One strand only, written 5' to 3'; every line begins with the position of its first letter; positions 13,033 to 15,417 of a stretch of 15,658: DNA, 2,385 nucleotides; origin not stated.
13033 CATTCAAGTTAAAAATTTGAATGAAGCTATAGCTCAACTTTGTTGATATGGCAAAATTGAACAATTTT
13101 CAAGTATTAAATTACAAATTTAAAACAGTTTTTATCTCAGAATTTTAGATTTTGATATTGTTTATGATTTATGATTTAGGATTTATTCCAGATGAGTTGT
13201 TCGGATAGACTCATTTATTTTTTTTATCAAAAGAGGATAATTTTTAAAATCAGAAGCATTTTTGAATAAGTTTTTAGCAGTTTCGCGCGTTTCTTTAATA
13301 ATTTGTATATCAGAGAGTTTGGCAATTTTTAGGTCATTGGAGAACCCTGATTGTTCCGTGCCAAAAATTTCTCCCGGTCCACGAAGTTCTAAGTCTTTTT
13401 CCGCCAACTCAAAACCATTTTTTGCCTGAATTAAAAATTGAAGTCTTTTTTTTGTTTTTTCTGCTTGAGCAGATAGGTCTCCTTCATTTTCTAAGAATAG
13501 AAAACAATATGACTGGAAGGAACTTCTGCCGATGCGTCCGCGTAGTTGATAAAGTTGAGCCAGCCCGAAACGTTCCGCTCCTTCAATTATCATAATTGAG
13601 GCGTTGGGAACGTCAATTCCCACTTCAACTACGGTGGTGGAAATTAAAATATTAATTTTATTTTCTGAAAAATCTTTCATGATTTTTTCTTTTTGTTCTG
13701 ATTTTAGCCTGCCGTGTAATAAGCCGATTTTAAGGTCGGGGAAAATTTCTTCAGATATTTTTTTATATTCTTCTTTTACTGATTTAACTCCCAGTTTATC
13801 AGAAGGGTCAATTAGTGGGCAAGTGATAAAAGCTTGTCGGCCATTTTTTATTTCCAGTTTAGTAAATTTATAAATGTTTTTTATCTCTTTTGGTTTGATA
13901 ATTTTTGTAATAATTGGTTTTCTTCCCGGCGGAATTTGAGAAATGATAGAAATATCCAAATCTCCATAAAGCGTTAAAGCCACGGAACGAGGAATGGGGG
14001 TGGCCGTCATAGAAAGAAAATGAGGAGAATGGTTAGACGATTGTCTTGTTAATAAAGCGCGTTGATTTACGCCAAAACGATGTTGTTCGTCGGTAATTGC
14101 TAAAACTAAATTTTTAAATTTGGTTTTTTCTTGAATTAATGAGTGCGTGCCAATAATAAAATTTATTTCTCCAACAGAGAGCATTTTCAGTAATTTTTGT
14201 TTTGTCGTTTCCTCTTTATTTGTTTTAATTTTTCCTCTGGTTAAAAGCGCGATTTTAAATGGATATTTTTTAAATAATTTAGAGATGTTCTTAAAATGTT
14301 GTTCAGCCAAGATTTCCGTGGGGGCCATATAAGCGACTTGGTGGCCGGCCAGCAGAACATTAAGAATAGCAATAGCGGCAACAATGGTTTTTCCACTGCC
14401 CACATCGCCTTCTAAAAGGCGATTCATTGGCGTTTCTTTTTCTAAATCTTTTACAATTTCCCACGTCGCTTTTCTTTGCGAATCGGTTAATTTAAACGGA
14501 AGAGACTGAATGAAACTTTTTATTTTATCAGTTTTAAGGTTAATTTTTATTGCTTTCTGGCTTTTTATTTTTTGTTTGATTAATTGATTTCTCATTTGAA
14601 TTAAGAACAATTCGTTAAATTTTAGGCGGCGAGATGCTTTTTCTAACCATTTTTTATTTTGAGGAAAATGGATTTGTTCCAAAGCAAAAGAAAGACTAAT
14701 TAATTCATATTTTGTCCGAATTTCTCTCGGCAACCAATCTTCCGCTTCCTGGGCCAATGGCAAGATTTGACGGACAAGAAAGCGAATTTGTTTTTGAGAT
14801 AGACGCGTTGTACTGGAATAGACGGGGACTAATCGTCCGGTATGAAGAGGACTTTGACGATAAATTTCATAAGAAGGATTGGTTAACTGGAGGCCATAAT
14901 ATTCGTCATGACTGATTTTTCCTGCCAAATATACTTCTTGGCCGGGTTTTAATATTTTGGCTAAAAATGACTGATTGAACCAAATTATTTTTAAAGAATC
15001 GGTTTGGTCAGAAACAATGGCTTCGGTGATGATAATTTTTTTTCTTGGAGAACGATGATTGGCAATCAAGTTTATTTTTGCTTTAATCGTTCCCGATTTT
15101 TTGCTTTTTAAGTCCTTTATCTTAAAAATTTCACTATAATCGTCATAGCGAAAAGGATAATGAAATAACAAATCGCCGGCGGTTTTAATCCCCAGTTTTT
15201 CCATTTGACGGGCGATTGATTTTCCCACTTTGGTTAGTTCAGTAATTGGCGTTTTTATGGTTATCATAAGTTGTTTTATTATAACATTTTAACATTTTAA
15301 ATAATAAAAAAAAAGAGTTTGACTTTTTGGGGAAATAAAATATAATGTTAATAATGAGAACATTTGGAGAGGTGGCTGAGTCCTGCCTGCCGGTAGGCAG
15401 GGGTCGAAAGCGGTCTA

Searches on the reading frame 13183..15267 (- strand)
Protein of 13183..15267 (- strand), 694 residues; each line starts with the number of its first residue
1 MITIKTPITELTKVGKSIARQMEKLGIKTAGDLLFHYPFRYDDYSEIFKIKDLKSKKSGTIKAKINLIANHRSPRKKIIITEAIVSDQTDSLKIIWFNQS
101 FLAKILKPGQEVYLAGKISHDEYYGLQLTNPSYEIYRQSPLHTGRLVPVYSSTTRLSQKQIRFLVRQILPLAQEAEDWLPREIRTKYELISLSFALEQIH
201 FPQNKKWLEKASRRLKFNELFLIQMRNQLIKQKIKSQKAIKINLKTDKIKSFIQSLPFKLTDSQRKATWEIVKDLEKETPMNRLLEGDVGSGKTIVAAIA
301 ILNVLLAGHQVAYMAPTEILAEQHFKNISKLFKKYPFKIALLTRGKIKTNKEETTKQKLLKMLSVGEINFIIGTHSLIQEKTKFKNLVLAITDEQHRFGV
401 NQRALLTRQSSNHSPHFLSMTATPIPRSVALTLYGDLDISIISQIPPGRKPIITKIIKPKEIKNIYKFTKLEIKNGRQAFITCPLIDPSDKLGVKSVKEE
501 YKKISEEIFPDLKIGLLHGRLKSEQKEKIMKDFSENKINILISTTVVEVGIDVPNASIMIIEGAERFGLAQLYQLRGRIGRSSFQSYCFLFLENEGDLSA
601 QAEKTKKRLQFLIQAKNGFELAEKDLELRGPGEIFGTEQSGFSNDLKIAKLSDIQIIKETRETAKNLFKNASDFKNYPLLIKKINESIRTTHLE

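Call 7: find_encoding_contigs(protein=window:13183-15267:-, flank=10000, max_places=6)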
Protein window:13183-15267:- (694 aa): 5 contigs read that carry it; 4 places shown.
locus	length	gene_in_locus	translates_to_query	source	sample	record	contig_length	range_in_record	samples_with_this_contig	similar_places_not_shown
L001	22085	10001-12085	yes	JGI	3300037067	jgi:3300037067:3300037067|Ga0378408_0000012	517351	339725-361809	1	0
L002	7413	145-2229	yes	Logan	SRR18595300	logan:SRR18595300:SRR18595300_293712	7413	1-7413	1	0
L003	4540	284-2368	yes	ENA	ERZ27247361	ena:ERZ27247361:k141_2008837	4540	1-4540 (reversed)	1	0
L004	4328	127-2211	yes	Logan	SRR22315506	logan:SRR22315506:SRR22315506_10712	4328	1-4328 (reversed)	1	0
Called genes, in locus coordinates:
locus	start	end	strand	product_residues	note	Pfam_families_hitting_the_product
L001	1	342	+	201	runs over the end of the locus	PF02163:Peptidase_M50 (weak)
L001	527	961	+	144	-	PF00164:Ribosom_S12_S23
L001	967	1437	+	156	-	PF00177:Ribosomal_S7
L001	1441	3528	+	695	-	PF00009:GTP_EFTU, PF22042:EF-G_D2, PF03144:GTP_EFTU_D2, PF14492:EFG_III, PF16658:RF3_C (weak), PF03764:EFG_IV, PF00679:EFG_C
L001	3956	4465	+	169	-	PF05198:IF3_N, PF00707:IF3_C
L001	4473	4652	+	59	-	PF01632:Ribosomal_L35p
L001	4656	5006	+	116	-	PF00453:Ribosomal_L20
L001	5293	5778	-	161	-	-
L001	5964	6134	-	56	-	-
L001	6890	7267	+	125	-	PF13560:HTH_31, PF12844:HTH_19, PF01381:HTH_3 (weak)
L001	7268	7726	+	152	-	-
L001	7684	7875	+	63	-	-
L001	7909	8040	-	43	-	-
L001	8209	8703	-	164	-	PF18923:DUF5673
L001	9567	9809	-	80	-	PF01541:GIY-YIG, PF10544:T5orf172 (weak)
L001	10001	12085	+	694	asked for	PF17191:RecG_wedge, PF00270:DEAD, PF04851:ResIII, PF00271:Helicase_C, PF22590:Cas3-like_C_2 (weak), PF19833:RecG_dom3_C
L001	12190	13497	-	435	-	PF18073:Zn_ribbon_LapB, PF13481:AAA_25, PF03796:DnaB_C, PF06745:ATPase, PF23442:DUF7125 (weak), PF00004:AAA (weak), PF13541:ChlI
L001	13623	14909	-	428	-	PF07676:PD40 (faint), PF26550:Tricorn_2nd (faint), PF26549:Tricorn_N (weak)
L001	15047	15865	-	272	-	PF18895:T4SS_pilin (weak)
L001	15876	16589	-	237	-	-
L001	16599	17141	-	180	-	-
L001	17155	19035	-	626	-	PF01935:DUF87, PF19044:P-loop_TraG, PF12846:AAA_10 (faint), PF19044:P-loop_TraG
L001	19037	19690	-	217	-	PF11130:TraC_F_IV (weak), PF26593:TraC-like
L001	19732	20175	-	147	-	PF12666:PrgI (weak)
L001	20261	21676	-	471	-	-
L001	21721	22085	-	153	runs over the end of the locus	-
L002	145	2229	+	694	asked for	PF17191:RecG_wedge, PF00270:DEAD, PF04851:ResIII, PF00271:Helicase_C, PF22590:Cas3-like_C_2 (weak), PF19833:RecG_dom3_C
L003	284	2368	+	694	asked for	PF17191:RecG_wedge, PF00270:DEAD, PF04851:ResIII, PF00271:Helicase_C, PF22590:Cas3-like_C_2 (weak), PF19833:RecG_dom3_C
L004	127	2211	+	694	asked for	PF17191:RecG_wedge, PF00270:DEAD, PF04851:ResIII, PF00271:Helicase_C, PF22590:Cas3-like_C_2 (weak), PF19833:RecG_dom3_C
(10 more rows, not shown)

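Call 14: search_protein_families(library=pfam, proteins=[L001:9567-9809:-], max_evalue=0.01)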
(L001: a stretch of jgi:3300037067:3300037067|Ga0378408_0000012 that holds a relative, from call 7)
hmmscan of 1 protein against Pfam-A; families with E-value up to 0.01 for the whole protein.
L001:9567-9809:- (80 aa): 4 families
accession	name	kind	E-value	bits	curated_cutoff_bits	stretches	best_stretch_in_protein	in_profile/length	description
PF01541.30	GIY-YIG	-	1.7e-17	63.9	22.6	1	1-76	1-75/78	GIY-YIG catalytic domain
PF10544.15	T5orf172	-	1.7e-06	28.9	20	1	3-76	2-74/101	T5orf172 domain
PF13455.12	MUG113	-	7.9e-05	23.6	22.3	1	17-76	3-54/73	Meiotically up-regulated gene 113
PF21542.2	TetR_C_42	-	0.0088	16.8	27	0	2-65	24-87/101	Tetracyclin repressor-like, C-terminal domain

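Call 15: find_homologous_proteins(query=L001:9570-9809:-, max_evalue=0.001)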
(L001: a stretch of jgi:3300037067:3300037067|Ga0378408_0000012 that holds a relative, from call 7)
Query L001:9570-9809:- (80 aa): 108 proteins with E <= 0.001 among 109 candidates.
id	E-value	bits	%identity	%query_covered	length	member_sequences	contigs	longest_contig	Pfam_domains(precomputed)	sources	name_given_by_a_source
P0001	1.6e-44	166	100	100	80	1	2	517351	PF10544.16,PF01541.31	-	-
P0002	9.5e-31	123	75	100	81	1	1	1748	PF01541.31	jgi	jgi:putative endonuclease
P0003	1.3e-30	122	71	100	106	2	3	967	PF01541.31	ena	-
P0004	1.6e-29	119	70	100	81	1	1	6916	PF10544.16,PF01541.31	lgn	-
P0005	9.6e-29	116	73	98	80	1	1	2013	PF10544.16,PF01541.31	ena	-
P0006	1.0e-28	116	71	100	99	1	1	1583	PF01541.31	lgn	-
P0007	1.4e-28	116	70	100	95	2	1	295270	PF10544.16,PF01541.31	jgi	jgi:putative endonuclease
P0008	2.0e-28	115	73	100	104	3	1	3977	PF10544.16,PF01541.31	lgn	-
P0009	2.0e-28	115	68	99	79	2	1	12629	PF10544.16,PF01541.31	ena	-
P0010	2.7e-28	115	70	100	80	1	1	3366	PF10544.16,PF01541.31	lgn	-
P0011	5.7e-28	114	69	100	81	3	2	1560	PF10544.16,PF13455.13,PF01541.31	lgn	-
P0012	1.2e-27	113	70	100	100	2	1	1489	PF01541.31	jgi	-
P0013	2.6e-27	112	65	100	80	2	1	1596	PF10544.16,PF01541.31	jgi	jgi:putative endonuclease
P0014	4.3e-27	111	70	100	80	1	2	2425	PF10544.16,PF01541.31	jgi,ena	-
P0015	1.3e-26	110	65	100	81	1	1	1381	PF10544.16,PF01541.31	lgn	-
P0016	1.3e-26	110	63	100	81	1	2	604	PF10544.16,PF13455.13,PF01541.31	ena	-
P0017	1.5e-26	109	68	100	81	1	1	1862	PF01541.31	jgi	jgi:putative endonuclease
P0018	1.6e-26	109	66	100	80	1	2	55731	PF10544.16,PF01541.31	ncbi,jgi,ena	ncbi:MAG: GIY-YIG nuclease family protein [Candidatus Paceibacterota bacterium]|jgi:putative endonuc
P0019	1.8e-26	109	65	100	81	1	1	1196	PF10544.16,PF01541.31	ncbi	-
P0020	1.8e-26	109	62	99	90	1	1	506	PF10544.16,PF13455.13,PF01541.31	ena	-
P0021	2.0e-26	109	61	100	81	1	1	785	PF10544.16,PF01541.31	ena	-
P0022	3.4e-26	108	64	100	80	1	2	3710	PF10544.16,PF01541.31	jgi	jgi:putative endonuclease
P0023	3.9e-26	108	65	100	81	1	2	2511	PF01541.31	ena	-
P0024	4.2e-26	108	61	100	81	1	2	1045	PF10544.16,PF01541.31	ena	-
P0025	5.5e-26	108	66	99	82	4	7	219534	PF10544.16,PF01541.31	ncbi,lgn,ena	-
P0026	8.0e-26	107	61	100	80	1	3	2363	PF10544.16,PF01541.31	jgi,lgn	-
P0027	8.9e-26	107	60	100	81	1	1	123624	PF10544.16,PF01541.31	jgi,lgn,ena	-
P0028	9.5e-26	107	63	100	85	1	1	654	PF01541.31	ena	-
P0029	9.6e-26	107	64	100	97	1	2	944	PF10544.16,PF01541.31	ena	-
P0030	1.2e-25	106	63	100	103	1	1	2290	PF01541.31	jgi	jgi:putative endonuclease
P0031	1.3e-25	106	65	100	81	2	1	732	PF10544.16,PF01541.31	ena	-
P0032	3.0e-25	105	61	100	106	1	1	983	PF13455.13,PF01541.31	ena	-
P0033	3.9e-25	105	65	99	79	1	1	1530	PF01541.31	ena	-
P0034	4.1e-25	105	63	100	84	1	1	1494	PF10544.16,PF01541.31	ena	-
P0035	4.2e-25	105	60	100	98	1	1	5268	PF10544.16,PF01541.31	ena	-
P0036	5.0e-25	105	68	100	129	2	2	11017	PF10544.16,PF01541.31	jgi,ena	-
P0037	5.4e-25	104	66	100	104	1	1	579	PF01541.31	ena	-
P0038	5.6e-25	104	66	100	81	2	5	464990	PF01541.31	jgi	-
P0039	6.8e-25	104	65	98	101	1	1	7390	PF10544.16,PF01541.31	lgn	-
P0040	9.4e-25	104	63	100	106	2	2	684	PF01541.31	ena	-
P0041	1.0e-24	104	63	100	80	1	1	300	PF01541.31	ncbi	-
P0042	1.1e-24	103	63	100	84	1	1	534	PF10544.16,PF01541.31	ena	-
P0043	1.4e-24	103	65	100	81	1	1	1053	PF01541.31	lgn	-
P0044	1.5e-24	103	60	100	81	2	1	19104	PF10544.16,PF01541.31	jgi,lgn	jgi:putative endonuclease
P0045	2.0e-24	103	60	98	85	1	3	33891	PF10544.16,PF01541.31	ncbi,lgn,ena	ncbi:MAG: GIY-YIG nuclease family protein [Patescibacteria group bacterium]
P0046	2.6e-24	102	63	100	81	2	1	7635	PF01541.31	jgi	jgi:putative endonuclease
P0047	3.2e-24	102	66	100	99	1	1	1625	PF01541.31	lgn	-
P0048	3.2e-24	102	66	100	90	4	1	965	PF10544.16,PF01541.31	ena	-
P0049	5.1e-24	101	63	99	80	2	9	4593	PF10544.16,PF01541.31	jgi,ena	-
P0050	5.5e-24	101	68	100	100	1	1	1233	PF10544.16,PF01541.31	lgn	-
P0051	5.6e-24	101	59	100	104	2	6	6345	PF10544.16,PF01541.31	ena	-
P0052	5.9e-24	101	65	98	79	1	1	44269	PF10544.16,PF01541.31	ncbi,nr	ncbi:GIY-YIG nuclease family protein [Candidatus Parcubacteria bacterium]|nr:MAG: GIY-YIG nuclease f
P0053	8.2e-24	101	63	98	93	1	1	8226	PF10544.16,PF01541.31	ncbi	-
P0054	8.9e-24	101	63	100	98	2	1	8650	PF01541.31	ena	-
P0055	9.3e-24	100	63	99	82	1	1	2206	PF10544.16,PF01541.31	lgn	-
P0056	9.8e-24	100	62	98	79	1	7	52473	PF01541.31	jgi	jgi:putative endonuclease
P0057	1.0e-23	100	63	98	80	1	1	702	PF10544.16,PF01541.31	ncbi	-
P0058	1.2e-23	100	63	99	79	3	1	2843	PF10544.16,PF13455.13,PF01541.31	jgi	jgi:putative endonuclease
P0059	1.3e-23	100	61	99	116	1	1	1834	PF10544.16,PF01541.31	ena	-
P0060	1.3e-23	100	63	99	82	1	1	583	PF10544.16,PF01541.31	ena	-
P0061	1.3e-23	100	61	100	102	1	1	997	PF01541.31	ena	-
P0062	2.2e-23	99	62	98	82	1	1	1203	PF10544.16,PF01541.31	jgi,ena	-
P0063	2.3e-23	99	61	100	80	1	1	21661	PF10544.16,PF13455.13,PF01541.31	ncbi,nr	ncbi:GIY-YIG nuclease family protein [Patescibacteria group bacterium]|nr:GIY-YIG nuclease family pr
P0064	2.7e-23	99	60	100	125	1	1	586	PF01541.31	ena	-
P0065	3.0e-23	99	61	99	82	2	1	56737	PF10544.16,PF01541.31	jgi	jgi:putative endonuclease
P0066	3.1e-23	99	61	100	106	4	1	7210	PF01541.31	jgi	-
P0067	3.9e-23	99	63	99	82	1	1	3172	PF01541.31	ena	-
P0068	4.8e-23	98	64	98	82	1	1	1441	PF01541.31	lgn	-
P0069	5.6e-23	98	58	100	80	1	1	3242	PF10544.16,PF13455.13,PF01541.31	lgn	-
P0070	1.4e-22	97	63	99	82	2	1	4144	PF01541.31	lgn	-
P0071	2.9e-22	96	60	98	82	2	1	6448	PF01541.31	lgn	-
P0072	3.3e-22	96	62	99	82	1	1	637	PF01541.31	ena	-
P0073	5.9e-22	95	59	98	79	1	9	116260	PF01541.31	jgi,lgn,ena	jgi:putative endonuclease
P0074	1.5e-21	93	59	99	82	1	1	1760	PF10544.16,PF01541.31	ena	-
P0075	3.3e-21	92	60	98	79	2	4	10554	PF10544.16,PF01541.31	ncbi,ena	ncbi:MAG: GIY-YIG nuclease family protein [Patescibacteria group bacterium]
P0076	1.2e-20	91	57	99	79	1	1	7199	PF10544.16,PF01541.31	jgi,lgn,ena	-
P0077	1.9e-20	90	56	99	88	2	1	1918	PF10544.16,PF13455.13,PF01541.31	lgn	-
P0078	5.7e-20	88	59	100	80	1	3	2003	PF10544.16,PF01541.31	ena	-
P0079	9.7e-20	88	59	100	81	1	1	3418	PF01541.31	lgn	-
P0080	2.2e-19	87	58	100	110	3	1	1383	PF01541.31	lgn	-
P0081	8.6e-17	78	50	95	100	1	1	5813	PF10544.16,PF01541.31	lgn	-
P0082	5.5e-16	76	61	83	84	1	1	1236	PF10544.16,PF01541.31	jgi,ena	-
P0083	8.7e-16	75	62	83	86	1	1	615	PF10544.16,PF01541.31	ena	-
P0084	2.6e-15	74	62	83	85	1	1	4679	PF10544.16,PF01541.31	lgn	-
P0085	7.3e-15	72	61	83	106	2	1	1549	PF01541.31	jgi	jgi:putative endonuclease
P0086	1.2e-14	72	59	83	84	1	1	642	PF10544.16,PF01541.31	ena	-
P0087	1.3e-14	71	53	96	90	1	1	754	PF10544.16,PF01541.31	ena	-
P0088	2.8e-14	70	49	96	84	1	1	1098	PF01541.31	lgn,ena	-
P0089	2.8e-14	70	61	84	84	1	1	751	PF01541.31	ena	-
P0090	5.1e-14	70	51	94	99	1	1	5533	PF10544.16,PF01541.31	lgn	-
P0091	5.2e-13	66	58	83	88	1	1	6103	PF10544.16,PF01541.31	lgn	-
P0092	1.8e-12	65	49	96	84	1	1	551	PF10544.16,PF01541.31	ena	-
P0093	2.4e-12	64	58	83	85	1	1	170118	PF01541.31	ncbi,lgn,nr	ncbi:MAG: GIY-YIG nuclease family protein [Elusimicrobia bacterium]|nr:GIY-YIG nuclease family prote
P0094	5.3e-12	63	51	88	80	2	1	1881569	PF01541.31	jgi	jgi:putative endonuclease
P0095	1.2e-11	62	52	79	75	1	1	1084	PF01541.31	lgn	-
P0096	2.1e-11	61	51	83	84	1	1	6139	PF01541.31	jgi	-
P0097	2.4e-11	61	50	93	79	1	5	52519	PF10544.16,PF01541.31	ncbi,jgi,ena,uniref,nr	ncbi:MAG: endonuclease [Candidatus Harrisonbacteria bacterium RIFCSPLOWO2_02_FULL_41_11]|uniref:Endo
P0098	2.7e-11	61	49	94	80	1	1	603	PF01541.31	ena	-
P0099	2.7e-11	61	53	83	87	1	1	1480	PF10544.16,PF01541.31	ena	-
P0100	6.3e-11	60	49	93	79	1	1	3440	PF10544.16,PF01541.31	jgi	-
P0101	7.2e-11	60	46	99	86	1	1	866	PF01541.31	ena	-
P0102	6.7e-10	57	48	96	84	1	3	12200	PF01541.31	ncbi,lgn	-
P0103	1.0e-8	53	45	93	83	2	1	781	PF01541.31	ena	-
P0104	1.8e-8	52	44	94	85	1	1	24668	PF01541.31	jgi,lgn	jgi:putative endonuclease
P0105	6.0e-8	50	46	95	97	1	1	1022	PF10544.16,PF01541.31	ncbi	-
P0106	1.1e-7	50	45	95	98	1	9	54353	PF10544.16,PF01541.31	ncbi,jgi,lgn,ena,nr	ncbi:MAG: putative endonuclease [Patescibacteria group bacterium]|jgi:putative endonuclease|nr:putat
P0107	2.1e-6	45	45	85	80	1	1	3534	PF01541.31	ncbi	-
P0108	8.6e-5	40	42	89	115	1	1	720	PF01541.31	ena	-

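Call 17: find_related_loci(query=A1, collection=genome_contigs, flank=2500)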
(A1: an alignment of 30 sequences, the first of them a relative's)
Query A1 (80 aa) in genome_contigs; peptide patterns used: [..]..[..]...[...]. (x = any residue, [..] = any of these).
599 stretches matched a pattern (row limit reached: there are more); 557 encode a relative of the query (tblastn E <= 1e-3); the best 80 are kept; 80 distinct loci.
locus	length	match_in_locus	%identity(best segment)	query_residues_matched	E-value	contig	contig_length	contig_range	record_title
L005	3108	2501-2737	68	2-80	9e-34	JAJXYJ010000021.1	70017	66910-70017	MAG: bacterium isolate BP6.bin83 NODE_573_length_70017_cov_1.959350, whole genome shotgun sequence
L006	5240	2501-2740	66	1-80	3e-32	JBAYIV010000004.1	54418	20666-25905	MAG: Candidatus Paceibacterota bacterium isolate SO_2016_GW1_39 scaffold01196_OW334_2016, whole genome shotgun sequence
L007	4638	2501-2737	66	2-80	3e-31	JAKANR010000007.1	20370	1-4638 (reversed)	MAG: bacterium isolate WY5.bin86 NODE_4135_length_20370_cov_1.916465, whole genome shotgun sequence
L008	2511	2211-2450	64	1-80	5e-31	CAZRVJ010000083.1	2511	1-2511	MAG TPA_asm: uncultured Candidatus Saccharibacteria bacterium isolate SRP170004_co1_406 genome assembly, contig: NODE_74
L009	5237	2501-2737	66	2-80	5e-31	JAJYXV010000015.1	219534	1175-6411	MAG: bacterium isolate FK3.bin69 NODE_53_length_219534_cov_2.106150, whole genome shotgun sequence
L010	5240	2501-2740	61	1-80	6e-30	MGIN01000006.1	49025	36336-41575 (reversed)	MAG: Candidatus Wolfebacteria bacterium GWA1_42_9 gwa1_scaffold_1805, whole genome shotgun sequence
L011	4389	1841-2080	61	1-80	3e-29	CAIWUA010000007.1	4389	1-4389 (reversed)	Candidatus Adlerbacteria bacterium isolate T7_bin-136 genome assembly, contig: bin-136:07/74, whole genome shotgun seque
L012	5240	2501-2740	61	1-80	6e-29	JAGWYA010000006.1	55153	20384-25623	MAG: Patescibacteria group bacterium isolate REEB48 contig-150_570, whole genome shotgun sequence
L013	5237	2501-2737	62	1-79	4e-28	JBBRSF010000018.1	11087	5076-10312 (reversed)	MAG: Candidatus Paceibacteria bacterium isolate La2_metabat2.015 La2_metabat2.015_K_4150320L11087_cov_10.0222, whole gen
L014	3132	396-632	62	1-79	4e-28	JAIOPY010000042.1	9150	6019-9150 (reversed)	MAG: Candidatus Nomurabacteria bacterium isolate LakeFargette_0920_ALND_MAG_36_7 LacPavin_0920_ALND_scaffold_467638, who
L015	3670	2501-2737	59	1-79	4e-27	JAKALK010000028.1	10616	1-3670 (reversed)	MAG: bacterium isolate WY5.bin125 NODE_10952_length_10616_cov_1.354467, whole genome shotgun sequence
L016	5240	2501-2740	64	1-80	2e-26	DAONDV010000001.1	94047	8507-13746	MAG TPA_asm: Candidatus Paceibacterota bacterium isolate AMR_MDS_3886 NODE_140_length_94047_cov_32.785790, whole genome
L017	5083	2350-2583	60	1-78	3e-26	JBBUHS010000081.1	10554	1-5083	MAG: Patescibacteria group bacterium isolate H41-bin141_1 H41_bin141_1_000000000081, whole genome shotgun sequence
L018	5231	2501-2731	53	1-77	2e-24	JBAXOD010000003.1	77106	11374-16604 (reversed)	MAG: Candidatus Moraniibacteriota bacterium isolate ELA496 MAG496_3, whole genome shotgun sequence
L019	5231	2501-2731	53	1-77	5e-22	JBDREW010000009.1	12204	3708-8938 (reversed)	MAG: Candidatus Nealsonbacteria bacterium isolate MEGAHIT-group-1.334 k141_11525704, whole genome shotgun sequence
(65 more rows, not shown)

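Call 44: find_homologous_proteins(query=window:13183-15267:-, max_evalue=1e-100)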
Query window:13183-15267:- (694 aa): 7962 proteins with E <= 1e-100 among 8000 candidates; the best 120 are listed.
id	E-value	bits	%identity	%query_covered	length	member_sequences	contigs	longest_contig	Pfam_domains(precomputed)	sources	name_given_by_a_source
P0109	0.0e+0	1508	100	100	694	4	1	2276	PF00270.36,PF17191.11,PF00271.38,PF22590.3,PF19833.5,PF04851.22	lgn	-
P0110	0.0e+0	1266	83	100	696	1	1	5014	PF00270.36,PF17191.11,PF00271.38,PF22590.3,PF19833.5,PF04851.22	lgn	-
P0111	0.0e+0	1214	80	100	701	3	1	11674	PF00270.36,PF17191.11,PF00271.38,PF22590.3,PF19833.5,PF04851.22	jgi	-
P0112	0.0e+0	1161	76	100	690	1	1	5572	PF00270.36,PF17191.11,PF00271.38,PF22590.3,PF19833.5,PF04851.22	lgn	-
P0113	0.0e+0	1159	75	100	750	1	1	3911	PF00270.36,PF17191.11,PF00271.38,PF19833.5,PF04851.22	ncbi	-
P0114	0.0e+0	1148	76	100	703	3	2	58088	PF00270.36,PF17191.11,PF00271.38,PF22590.3,PF19833.5,PF04851.22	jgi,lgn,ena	-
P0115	0.0e+0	1121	75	100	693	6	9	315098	PF00270.36,PF17191.11,PF00271.38,PF22590.3,PF19833.5,PF04851.22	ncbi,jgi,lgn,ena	-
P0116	0.0e+0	1119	75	100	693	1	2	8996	PF00270.36,PF17191.11,PF00271.38,PF22590.3,PF19833.5,PF04851.22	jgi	-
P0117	0.0e+0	1117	72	100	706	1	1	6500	PF00270.36,PF17191.11,PF00271.38,PF01336.32,PF22590.3,PF19833.5,PF04851.22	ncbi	-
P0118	0.0e+0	1117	73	100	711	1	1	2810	PF00270.36,PF00176.30,PF17191.11,PF00271.38,PF22590.3,PF19833.5,PF04851.22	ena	-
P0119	0.0e+0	1100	74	100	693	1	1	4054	PF00270.36,PF17191.11,PF00271.38,PF22590.3,PF19833.5,PF04851.22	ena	-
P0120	0.0e+0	1100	72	100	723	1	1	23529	PF00270.36,PF17191.11,PF00271.38,PF22590.3,PF19833.5,PF04851.22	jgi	-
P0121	0.0e+0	1098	74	100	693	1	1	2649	PF00270.36,PF17191.11,PF00271.38,PF22590.3,PF19833.5,PF04851.22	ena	-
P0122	0.0e+0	1088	71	100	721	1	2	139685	PF00270.36,PF17191.11,PF00271.38,PF01336.32,PF19833.5,PF04851.22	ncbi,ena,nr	ncbi:ATP-dependent DNA helicase RecG [Patescibacteria group bacterium]|nr:ATP-dependent DNA helicase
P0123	0.0e+0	1080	73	100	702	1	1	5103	PF00270.36,PF17191.11,PF00271.38,PF22590.3,PF19833.5,PF04851.22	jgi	-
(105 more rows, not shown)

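Call 45: find_encoding_contigs(protein=P0111, flank=3000, max_places=2)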
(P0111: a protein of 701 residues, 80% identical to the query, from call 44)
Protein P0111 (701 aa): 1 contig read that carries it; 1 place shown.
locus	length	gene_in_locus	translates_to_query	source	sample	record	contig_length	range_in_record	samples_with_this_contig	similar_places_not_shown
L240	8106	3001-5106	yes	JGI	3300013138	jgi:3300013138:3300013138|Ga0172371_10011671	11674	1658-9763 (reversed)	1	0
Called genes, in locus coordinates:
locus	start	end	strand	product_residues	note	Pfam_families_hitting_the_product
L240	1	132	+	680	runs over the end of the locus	?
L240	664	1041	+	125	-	PF05198:IF3_N, PF00707:IF3_C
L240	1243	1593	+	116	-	PF00453:Ribosomal_L20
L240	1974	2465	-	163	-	-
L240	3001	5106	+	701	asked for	PF17191:RecG_wedge, PF00270:DEAD, PF04851:ResIII, PF00271:Helicase_C, PF22590:Cas3-like_C_2 (faint), PF19833:RecG_dom3_C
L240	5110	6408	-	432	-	PF18073:Zn_ribbon_LapB, PF13481:AAA_25, PF03796:DnaB_C (weak), PF06745:ATPase, PF23442:DUF7125 (weak), PF00004:AAA, PF13541:ChlI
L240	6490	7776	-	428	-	PF07676:PD40 (faint), PF26550:Tricorn_2nd (faint), PF26549:Tricorn_N (faint)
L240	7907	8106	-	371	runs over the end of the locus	PF18895:T4SS_pilin (weak)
